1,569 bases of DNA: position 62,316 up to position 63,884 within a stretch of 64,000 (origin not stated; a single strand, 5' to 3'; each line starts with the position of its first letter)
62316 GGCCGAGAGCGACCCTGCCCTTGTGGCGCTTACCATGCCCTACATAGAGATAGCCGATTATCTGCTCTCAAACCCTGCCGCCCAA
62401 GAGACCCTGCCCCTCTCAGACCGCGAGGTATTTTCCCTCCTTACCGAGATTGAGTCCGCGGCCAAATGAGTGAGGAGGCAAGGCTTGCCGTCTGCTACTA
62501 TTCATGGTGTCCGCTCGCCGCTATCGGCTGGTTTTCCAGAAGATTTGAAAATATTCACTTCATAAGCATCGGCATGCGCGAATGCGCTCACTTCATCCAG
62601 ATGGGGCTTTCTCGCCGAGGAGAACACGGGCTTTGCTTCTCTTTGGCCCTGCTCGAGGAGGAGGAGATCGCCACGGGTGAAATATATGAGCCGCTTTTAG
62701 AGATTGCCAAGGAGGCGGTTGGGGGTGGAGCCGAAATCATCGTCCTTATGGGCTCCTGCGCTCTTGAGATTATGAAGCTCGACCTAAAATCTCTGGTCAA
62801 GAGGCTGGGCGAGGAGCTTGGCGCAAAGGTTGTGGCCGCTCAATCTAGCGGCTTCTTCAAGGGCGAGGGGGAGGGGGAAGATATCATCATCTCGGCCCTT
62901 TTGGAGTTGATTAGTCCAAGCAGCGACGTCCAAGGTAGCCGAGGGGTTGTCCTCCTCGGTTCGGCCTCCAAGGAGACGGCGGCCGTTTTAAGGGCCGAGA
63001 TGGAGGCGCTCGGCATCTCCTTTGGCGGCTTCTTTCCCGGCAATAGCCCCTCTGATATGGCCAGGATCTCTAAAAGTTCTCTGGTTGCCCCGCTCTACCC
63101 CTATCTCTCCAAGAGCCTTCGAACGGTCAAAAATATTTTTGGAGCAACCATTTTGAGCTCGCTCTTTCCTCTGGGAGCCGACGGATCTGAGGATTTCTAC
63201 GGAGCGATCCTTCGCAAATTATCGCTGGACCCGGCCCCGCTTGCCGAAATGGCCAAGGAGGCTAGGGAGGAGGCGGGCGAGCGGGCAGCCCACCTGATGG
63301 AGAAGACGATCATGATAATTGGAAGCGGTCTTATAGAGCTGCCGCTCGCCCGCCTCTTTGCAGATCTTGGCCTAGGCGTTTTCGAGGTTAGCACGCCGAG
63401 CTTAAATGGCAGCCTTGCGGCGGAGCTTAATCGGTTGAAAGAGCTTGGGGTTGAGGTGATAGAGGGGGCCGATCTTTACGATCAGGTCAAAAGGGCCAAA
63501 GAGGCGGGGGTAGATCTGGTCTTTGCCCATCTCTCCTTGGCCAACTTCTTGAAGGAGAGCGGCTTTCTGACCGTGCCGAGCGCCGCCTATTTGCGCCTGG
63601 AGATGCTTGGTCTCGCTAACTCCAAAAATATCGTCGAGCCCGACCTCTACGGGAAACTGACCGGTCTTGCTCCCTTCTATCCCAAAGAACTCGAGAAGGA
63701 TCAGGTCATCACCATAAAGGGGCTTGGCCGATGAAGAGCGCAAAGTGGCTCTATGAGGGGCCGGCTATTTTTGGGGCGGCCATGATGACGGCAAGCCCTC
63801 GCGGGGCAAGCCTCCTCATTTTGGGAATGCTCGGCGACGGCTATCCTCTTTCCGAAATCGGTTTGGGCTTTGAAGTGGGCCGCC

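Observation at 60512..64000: DPOR-type (BchL/BchN/BchB-like) nitrogenase-like reductase cluster with a Fur regulator and a NapH-like membrane ferredoxin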

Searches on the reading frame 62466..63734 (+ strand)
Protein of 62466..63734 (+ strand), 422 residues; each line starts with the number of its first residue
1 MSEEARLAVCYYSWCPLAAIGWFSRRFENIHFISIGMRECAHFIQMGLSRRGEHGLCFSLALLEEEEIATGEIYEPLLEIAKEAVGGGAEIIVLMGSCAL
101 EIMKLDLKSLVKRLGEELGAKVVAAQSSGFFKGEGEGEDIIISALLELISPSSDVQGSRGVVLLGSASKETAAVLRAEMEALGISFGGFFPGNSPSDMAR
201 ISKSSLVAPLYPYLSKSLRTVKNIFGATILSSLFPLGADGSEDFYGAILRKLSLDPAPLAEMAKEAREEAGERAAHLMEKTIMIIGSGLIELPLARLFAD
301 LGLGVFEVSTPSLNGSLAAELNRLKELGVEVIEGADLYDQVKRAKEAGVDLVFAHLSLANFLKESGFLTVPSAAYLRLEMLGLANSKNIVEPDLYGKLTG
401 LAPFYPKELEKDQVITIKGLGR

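Call 4: search_protein_families(library=pfam, proteins=[window:62466-63734:+], max_evalue=0.01)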
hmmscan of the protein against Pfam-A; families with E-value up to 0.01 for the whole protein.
window:62466-63734:+ (422 aa): 1 family
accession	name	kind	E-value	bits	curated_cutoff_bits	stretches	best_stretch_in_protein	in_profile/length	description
PF00148.24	Oxidored_nitro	-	1.4e-41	143.1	28.6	1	16-365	2-359/399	Nitrogenase component 1 type Oxidoreductase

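Call 5: search_protein_families(library=ncbifam, proteins=[window:62466-63734:+], max_evalue=0.01)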
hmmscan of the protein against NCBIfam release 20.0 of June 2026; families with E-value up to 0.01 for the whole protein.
window:62466-63734:+ (422 aa): 6 families
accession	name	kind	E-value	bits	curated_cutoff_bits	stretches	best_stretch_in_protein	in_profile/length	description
TIGR01279.1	DPOR_bchN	equivalog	2.3e-70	237.5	419.95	1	10-391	5-386/407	ferredoxin:protochlorophyllide reductase (ATP-dependent) subunit N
NF002768.0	PRK02842.1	equivalog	6.4e-67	226.2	324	1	11-391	17-399/423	ferredoxin:protochlorophyllide reductase (ATP-dependent) subunit N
TIGR02015.1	BchY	equivalog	3.8e-18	65.5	425.15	1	63-367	61-374/422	chlorophyllide a reductase subunit Y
TIGR01278.1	DPOR_BchB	equivalog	1.2e-05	24.4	490.35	1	56-252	53-254/512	ferredoxin:protochlorophyllide reductase (ATP-dependent) subunit B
NF002790.0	PRK02910.1-4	equivalog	0.00016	20.5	912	1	162-353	175-370/530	ferredoxin:protochlorophyllide reductase (ATP-dependent) subunit B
TIGR01283.1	nifE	equivalog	0.0046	15.6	505.1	0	73-154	109-187/459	nitrogenase iron-molybdenum cofactor biosynthesis protein NifE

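Call 6: find_encoding_contigs(protein=window:62466-63734:+, flank=10000, max_places=6)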
Protein window:62466-63734:+ (422 aa): no gene with exactly this product is on record in the collection.

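Call 9: find_homologous_proteins(query=window:62466-63734:+, max_evalue=0.00001)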
Query window:62466-63734:+ (422 aa): 38 proteins with E <= 0.00001 among 8000 candidates.
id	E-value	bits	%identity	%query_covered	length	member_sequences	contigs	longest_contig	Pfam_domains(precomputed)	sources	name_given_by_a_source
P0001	9.6e-267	903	100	100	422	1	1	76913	PF00148.25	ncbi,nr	ncbi:MAG: nitrogenase component 1 [Actinomycetota bacterium]|nr:nitrogenase component 1 [Actinomycet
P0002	1.3e-191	655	74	100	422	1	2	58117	PF00148.25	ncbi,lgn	-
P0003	4.0e-38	150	31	90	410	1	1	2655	PF00148.25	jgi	jgi:light-independent protochlorophyllide reductase subunit N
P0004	2.0e-37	148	31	90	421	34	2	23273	PF00148.25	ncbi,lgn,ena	-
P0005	1.8e-36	144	31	88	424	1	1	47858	PF00148.25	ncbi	-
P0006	1.4e-35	141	29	88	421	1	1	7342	PF00148.25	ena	-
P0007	6.2e-35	139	29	89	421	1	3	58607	PF00148.25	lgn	-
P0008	7.4e-35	139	29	90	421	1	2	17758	PF00148.25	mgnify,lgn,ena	mgnify:CR=1 FL=1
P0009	1.2e-34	138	28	89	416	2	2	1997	PF00148.25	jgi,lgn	jgi:light-independent protochlorophyllide reductase subunit N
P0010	1.1e-32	132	28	90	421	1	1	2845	PF00148.25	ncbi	-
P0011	2.1e-32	131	29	83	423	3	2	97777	PF00148.25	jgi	jgi:light-independent protochlorophyllide reductase subunit N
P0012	8.2e-32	129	31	71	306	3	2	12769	PF00148.25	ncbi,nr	ncbi:MAG TPA: ferredoxin:protochlorophyllide reductase (ATP-dependent) subunit N, partial [Roseiflex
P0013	3.1e-31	127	28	88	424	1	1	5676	PF00148.25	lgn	-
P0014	3.4e-30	124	28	90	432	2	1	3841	PF00148.25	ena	-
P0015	4.0e-30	124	30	89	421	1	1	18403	PF00148.25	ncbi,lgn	-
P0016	1.0e-29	122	28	90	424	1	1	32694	PF00148.25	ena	-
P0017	8.4e-29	119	28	90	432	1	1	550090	PF00148.25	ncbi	ncbi:MAG: ferredoxin:protochlorophyllide reductase (ATP-dependent) subunit N [Hyphomicrobium sp.]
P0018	2.1e-28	118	28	84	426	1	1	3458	PF00148.25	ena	-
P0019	3.6e-28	117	32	45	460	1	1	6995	PF00148.25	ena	-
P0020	3.6e-28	117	29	84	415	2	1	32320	PF00148.25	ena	-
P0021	7.0e-28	116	30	84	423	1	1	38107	PF00148.25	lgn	-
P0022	9.5e-28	116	28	84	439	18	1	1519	PF00148.25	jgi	jgi:light-independent protochlorophyllide reductase subunit N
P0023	1.4e-27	115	30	84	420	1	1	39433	PF00148.25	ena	-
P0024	1.7e-27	115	27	90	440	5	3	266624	PF00148.25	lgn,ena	-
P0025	2.2e-27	114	30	84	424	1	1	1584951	PF00148.25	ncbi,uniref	ncbi:ferredoxin:protochlorophyllide reductase (ATP-dependent) subunit N [Sphingomonas humi]|uniref:L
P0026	2.7e-27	114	28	84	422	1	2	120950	PF00148.25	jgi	jgi:light-independent protochlorophyllide reductase subunit N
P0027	2.8e-27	114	27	84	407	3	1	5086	PF00148.25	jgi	jgi:light-independent protochlorophyllide reductase subunit N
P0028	1.5e-26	112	27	90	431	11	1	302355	PF00148.25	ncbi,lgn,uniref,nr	ncbi:light-independent protochlorophyllide reductase subunit N [Methylobacterium sp. Leaf113]|uniref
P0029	4.8e-26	110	28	83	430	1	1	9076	PF00148.25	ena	-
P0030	2.0e-25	108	29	84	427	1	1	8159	PF00148.25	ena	-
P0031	2.3e-25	108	27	90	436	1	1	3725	PF00148.25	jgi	jgi:light-independent protochlorophyllide reductase subunit N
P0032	4.7e-25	107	27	84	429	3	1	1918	PF00148.25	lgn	-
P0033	2.3e-22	98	26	84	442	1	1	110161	PF00148.25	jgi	jgi:light-independent protochlorophyllide reductase subunit N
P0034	8.6e-21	93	29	79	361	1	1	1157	PF00148.25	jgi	jgi:light-independent protochlorophyllide reductase subunit N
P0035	9.3e-16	76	26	89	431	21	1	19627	PF00148.25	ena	-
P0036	5.8e-14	70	32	56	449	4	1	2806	PF00148.25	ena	-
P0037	6.6e-14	70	31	55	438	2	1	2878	PF00148.25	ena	-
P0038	3.4e-13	68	25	89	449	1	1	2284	PF00148.25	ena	-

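Call 10: find_encoding_contigs(protein=P0001, flank=10000, max_places=4)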
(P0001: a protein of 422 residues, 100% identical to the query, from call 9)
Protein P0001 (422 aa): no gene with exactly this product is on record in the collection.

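Call 11: find_encoding_contigs(protein=P0002, flank=10000, max_places=4)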
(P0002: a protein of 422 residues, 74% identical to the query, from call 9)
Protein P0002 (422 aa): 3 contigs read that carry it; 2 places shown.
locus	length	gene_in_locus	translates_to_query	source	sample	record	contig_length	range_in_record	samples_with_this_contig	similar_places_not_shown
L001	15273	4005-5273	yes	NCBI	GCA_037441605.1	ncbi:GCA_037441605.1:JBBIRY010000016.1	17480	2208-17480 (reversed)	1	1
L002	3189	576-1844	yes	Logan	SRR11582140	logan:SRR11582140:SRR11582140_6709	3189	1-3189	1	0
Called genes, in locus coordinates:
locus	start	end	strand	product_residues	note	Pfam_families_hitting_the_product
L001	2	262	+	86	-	?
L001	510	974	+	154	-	-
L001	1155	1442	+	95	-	PF14358:DUF4405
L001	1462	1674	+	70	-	-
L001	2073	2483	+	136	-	PF01475:FUR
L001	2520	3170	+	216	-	PF12801:Fer4_5, PF14697:Fer4_21 (faint), PF12837:Fer4_6 (faint), PF00037:Fer4 (weak), PF13237:Fer4_10, PF12838:Fer4_7 (weak), PF13187:Fer4_9 (weak)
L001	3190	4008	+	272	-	PF00142:Fer4_NifH, PF01656:CbiA, PF02374:ArsA_ATPase (weak), PF13614:AAA_31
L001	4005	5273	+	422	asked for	PF00148:Oxidored_nitro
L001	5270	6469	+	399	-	PF00148:Oxidored_nitro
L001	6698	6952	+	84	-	-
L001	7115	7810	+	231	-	-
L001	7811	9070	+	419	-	-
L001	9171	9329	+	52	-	PF13376:OmdA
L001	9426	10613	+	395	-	PF02698:DUF218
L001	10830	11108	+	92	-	-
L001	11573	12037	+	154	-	PF22381:Staph_reg_Sar_Rot, PF01047:MarR, PF12802:MarR_2, PF13463:HTH_27 (faint)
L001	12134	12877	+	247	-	PF02463:SMC_N (weak), PF00005:ABC_tran, PF13304:AAA_21 (faint)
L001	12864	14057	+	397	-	PF12704:MacB_PCD, PF02687:FtsX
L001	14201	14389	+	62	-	PF25160:LdpA_Fe-S-bd (faint), PF12837:Fer4_6 (faint), PF13237:Fer4_10, PF00037:Fer4 (weak), PF13187:Fer4_9, PF14697:Fer4_21 (weak), PF12838:Fer4_7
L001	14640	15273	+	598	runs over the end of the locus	PF05496:RuvB_N (weak), PF06068:TIP49 (faint), PF12775:AAA_7 (faint), PF13177:DNA_pol3_delta2, PF13401:AAA_22 (faint), PF00004:AAA, PF22608:DNAX_ATPase_lid, PF12169:DNA_pol3_gamma3, +3 more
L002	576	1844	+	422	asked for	PF00148:Oxidored_nitro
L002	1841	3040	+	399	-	PF00148:Oxidored_nitro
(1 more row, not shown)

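Call 15: search_protein_families(library=ncbifam, proteins=[L001:5270-6466:+, L001:6698-6949:+, L001:7115-7807:+, L001:7811-9067:+, L001:9426-10610:+, L001:510-971:+, L001:1155-1439:+, L001:1462-1671:+], max_evalue=0.01)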
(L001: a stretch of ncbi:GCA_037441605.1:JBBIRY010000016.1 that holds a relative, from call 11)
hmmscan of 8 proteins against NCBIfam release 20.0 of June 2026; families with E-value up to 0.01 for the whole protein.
L001:5270-6466:+ (399 aa): 8 families
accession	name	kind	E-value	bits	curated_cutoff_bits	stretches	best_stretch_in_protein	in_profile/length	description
TIGR01278.1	DPOR_BchB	equivalog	1.9e-63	215.1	490.35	1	4-395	4-414/512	ferredoxin:protochlorophyllide reductase (ATP-dependent) subunit B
NF002789.0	PRK02910.1-3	equivalog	2.8e-59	201.4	509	2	1-254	1-253/535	ferredoxin:protochlorophyllide reductase (ATP-dependent) subunit B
NF002790.0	PRK02910.1-4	equivalog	3.5e-26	92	912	1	5-387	5-411/530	ferredoxin:protochlorophyllide reductase (ATP-dependent) subunit B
TIGR02014.1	BchZ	equivalog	3.2e-19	69.2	529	1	52-367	54-358/468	chlorophyllide a reductase subunit Z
TIGR01283.1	nifE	equivalog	2.4e-07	29.7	505.1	1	60-257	97-297/459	nitrogenase iron-molybdenum cofactor biosynthesis protein NifE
TIGR01862.1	N2-ase-Ialpha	subfamily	3.5e-06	25.9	486.05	1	150-359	188-406/444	nitrogenase component I subunit alpha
TIGR01284.1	alt_nitrog_alph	subfamily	0.00011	20.8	512.8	1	153-359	198-413/457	nitrogenase subunit alpha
NF011564.0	PRK14988.1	equivalog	0.00069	19.4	189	1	80-134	75-128/225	GMP/IMP nucleotidase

L001:6698-6949:+ (84 aa): 0 families

L001:7115-7807:+ (231 aa): 0 families

L001:7811-9067:+ (419 aa): 0 families

L001:9426-10610:+ (395 aa): 1 family
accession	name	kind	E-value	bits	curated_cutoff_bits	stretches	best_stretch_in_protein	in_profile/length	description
NF008092.0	PRK10834.1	equivalog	1.1e-55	188.5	363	1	10-219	7-213/239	outer membrane permeability protein SanA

L001:510-971:+ (154 aa): 0 families

L001:1155-1439:+ (95 aa): 0 families

L001:1462-1671:+ (70 aa): 0 families

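Call 16: search_protein_families(library=pfam, proteins=[L001:5270-6466:+, L001:6698-6949:+, L001:7115-7807:+, L001:7811-9067:+], max_evalue=0.01)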
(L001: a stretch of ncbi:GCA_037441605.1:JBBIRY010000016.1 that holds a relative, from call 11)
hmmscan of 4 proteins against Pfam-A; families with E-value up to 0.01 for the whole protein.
L001:5270-6466:+ (399 aa): 1 family
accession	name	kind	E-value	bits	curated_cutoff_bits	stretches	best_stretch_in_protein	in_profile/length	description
PF00148.24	Oxidored_nitro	-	7.1e-45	154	28.6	1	14-391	4-391/399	Nitrogenase component 1 type Oxidoreductase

L001:6698-6949:+ (84 aa): 0 families

L001:7115-7807:+ (231 aa): 0 families

L001:7811-9067:+ (419 aa): 0 families

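Call 19: find_related_loci(query=A1, collection=genome_contigs, flank=10000)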
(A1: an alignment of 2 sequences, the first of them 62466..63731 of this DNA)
Query A1 (422 aa) in genome_contigs; peptide patterns used: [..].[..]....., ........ (x = any residue, [..] = any of these).
42 stretches matched a pattern; 1 encode a relative of the query (tblastn E <= 1e-3); 1 distinct loci.
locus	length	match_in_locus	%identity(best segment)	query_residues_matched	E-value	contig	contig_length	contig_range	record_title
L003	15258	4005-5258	74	1-418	0e+0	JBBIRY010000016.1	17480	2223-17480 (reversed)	MAG: Actinomycetota bacterium isolate TCF170221_bin_360 NODE_625_length_17480_cov_2.24255, whole genome shotgun sequence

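Call 28: find_homologous_proteins(query=L001:5270-6466:+, max_evalue=0.00001)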
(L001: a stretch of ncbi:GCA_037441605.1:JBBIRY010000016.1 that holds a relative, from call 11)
Query L001:5270-6466:+ (399 aa): 26 proteins with E <= 0.00001 among 8000 candidates.
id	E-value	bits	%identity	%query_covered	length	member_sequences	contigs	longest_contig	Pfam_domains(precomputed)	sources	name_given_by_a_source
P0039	8.2e-253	856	100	100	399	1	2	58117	PF00148.25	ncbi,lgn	-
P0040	2.8e-138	479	58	100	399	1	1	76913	PF00148.25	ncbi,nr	ncbi:MAG: nitrogenase component 1 [Actinomycetota bacterium]|nr:nitrogenase component 1 [Actinomycet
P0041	3.1e-89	318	40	99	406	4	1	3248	PF00148.25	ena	-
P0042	1.8e-88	315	41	100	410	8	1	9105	PF00148.25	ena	-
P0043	7.6e-83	297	39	99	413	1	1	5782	PF00148.25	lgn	-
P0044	7.9e-49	185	40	59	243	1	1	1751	PF00148.25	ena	-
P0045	4.0e-43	166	30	98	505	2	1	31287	PF08369.17,PF00148.25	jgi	jgi:light-independent protochlorophyllide reductase subunit B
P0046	1.3e-42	165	31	98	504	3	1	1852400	PF08369.17,PF00148.25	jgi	jgi:light-independent protochlorophyllide reductase subunit B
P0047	1.5e-42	164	30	98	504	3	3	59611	PF08369.17,PF00148.25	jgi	jgi:light-independent protochlorophyllide reductase subunit B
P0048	1.8e-42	164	30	96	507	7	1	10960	PF08369.17,PF00148.25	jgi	jgi:light-independent protochlorophyllide reductase subunit B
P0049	2.0e-42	164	29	98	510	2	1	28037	PF08369.17,PF00148.25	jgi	jgi:light-independent protochlorophyllide reductase subunit B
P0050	5.7e-41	159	30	98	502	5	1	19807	PF08369.17,PF00148.25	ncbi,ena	-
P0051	1.2e-40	158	30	98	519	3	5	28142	PF08369.17,PF00148.25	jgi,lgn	jgi:light-independent protochlorophyllide reductase subunit B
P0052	8.7e-40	155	28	98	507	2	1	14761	PF08369.17,PF00148.25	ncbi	ncbi:MAG: ferredoxin:protochlorophyllide reductase (ATP-dependent) subunit B [Vulcanimicrobiaceae ba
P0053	3.0e-39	153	29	98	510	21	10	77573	PF08369.17,PF00148.25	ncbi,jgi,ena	jgi:light-independent protochlorophyllide reductase subunit B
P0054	1.0e-38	152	31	98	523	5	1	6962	PF08369.17,PF00148.25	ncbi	ncbi:MAG: ferredoxin:protochlorophyllide reductase (ATP-dependent) subunit B [Candidatus Baltobacter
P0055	2.8e-38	150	30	98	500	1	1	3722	PF08369.17,PF00148.25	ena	-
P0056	1.0e-30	125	28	98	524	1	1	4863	PF08369.17,PF00148.25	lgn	-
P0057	1.4e-24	105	27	91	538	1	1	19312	PF08369.17,PF00148.25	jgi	jgi:light-independent protochlorophyllide reductase subunit B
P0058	1.2e-22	99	26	86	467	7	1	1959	PF08369.17,PF00148.25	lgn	-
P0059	6.5e-22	96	24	86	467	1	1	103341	PF08369.17,PF00148.25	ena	-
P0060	9.5e-22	96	25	86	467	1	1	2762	PF08369.17,PF00148.25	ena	-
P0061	1.3e-21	95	25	86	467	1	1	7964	PF08369.17,PF00148.25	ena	-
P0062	9.4e-21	93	24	87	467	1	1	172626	PF08369.17,PF00148.25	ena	-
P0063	9.6e-21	93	26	86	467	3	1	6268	PF08369.17,PF00148.25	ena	-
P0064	6.7e-20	90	22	86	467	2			PF08369.17,PF00148.25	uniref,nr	uniref:Light-independent protochlorophyllide reductase subunit B n=1 Tax=Porolithon onkodes TaxID=23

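Call 29: find_encoding_contigs(protein=P0042, flank=10000, max_places=4)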
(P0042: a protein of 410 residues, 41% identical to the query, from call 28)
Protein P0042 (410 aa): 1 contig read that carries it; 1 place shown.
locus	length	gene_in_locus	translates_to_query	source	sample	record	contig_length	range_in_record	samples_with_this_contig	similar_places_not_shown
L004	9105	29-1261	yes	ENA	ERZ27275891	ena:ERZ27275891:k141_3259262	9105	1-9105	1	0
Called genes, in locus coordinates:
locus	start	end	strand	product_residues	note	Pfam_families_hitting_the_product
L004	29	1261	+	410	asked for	PF00148:Oxidored_nitro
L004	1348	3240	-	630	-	PF13183:Fer4_8 (weak), PF13534:Fer4_17 (weak), PF02754:CCG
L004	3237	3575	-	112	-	PF13183:Fer4_8 (weak), PF12838:Fer4_7 (weak), PF13187:Fer4_9, PF13534:Fer4_17 (weak)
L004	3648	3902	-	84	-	PF13183:Fer4_8 (faint), PF14697:Fer4_21, PF12797:Fer4_2 (faint), PF13237:Fer4_10, PF12838:Fer4_7, PF13187:Fer4_9, PF00037:Fer4, PF12837:Fer4_6 (weak), +3 more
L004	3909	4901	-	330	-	PF00070:Pyr_redox, PF01266:DAO (weak), PF01593:Amino_oxidase (faint), PF07992:Pyr_redox_2, PF12831:FAD_oxidored (weak), PF13450:NAD_binding_8, PF13738:Pyr_redox_3, PF07992:Pyr_redox_2 (weak), +1 more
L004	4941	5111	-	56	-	-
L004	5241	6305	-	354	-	PF02754:CCG (weak)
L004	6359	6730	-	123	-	PF02579:Nitro_FeMo-Co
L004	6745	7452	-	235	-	PF13183:Fer4_8, PF13187:Fer4_9 (weak), PF13534:Fer4_17 (weak)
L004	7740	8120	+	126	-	-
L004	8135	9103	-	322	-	?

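Call 30: find_encoding_contigs(protein=P0043, flank=10000, max_places=4)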
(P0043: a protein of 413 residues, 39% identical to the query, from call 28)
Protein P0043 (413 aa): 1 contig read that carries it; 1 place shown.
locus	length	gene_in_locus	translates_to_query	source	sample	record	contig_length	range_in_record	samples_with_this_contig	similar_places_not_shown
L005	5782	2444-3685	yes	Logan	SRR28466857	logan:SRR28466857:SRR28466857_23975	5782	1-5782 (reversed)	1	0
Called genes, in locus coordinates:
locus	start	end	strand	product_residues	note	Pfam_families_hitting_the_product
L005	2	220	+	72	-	?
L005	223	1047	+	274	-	PF00142:Fer4_NifH, PF01656:CbiA, PF02374:ArsA_ATPase (weak), PF10609:ParA (weak), PF13614:AAA_31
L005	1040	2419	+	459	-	PF00148:Oxidored_nitro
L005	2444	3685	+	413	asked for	PF00148:Oxidored_nitro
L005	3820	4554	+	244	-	PF00005:ABC_tran, PF13304:AAA_21 (faint)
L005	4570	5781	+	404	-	?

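Call 31: find_encoding_contigs(protein=P0041, flank=10000, max_places=4)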
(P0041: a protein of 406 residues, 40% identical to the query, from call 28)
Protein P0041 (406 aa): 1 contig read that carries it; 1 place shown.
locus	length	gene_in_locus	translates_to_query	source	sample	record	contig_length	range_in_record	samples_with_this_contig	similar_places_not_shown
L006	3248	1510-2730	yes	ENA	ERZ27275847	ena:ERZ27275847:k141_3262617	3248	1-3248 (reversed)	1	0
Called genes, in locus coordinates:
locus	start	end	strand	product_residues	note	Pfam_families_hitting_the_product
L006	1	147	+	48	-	?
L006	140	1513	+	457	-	PF00148:Oxidored_nitro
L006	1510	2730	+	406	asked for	PF00148:Oxidored_nitro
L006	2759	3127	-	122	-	PF01638:HxlR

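Call 37: search_protein_representatives(protein=window:62466-63734:+)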
Query: 422 residues. Proteins with E-value up to 0.001 (for the whole library): 124; up to 1e-10: 46; up to 1e-30: 10. The best 124 are listed.
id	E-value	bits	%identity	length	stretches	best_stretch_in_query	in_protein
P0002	4.0e-192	655.2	74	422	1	1-422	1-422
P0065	9.7e-95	334.6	43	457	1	9-413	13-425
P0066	6.3e-54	200.2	34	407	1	11-376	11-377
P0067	7.3e-53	196.7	32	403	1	9-380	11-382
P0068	2.7e-51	191.5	31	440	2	155-390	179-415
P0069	3.5e-40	155.0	29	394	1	8-391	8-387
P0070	3.1e-38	148.5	30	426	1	10-390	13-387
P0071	3.2e-38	148.5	31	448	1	6-391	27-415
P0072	2.5e-35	138.9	28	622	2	160-391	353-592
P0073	4.9e-35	138.0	30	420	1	13-369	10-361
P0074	3.1e-28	115.6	30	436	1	14-375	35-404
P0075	5.9e-28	114.7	29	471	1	12-326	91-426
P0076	3.0e-27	112.4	26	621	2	158-373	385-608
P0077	1.0e-26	110.6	28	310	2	96-315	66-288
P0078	2.4e-25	106.1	26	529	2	154-362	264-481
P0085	1.7e-18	83.5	26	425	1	14-388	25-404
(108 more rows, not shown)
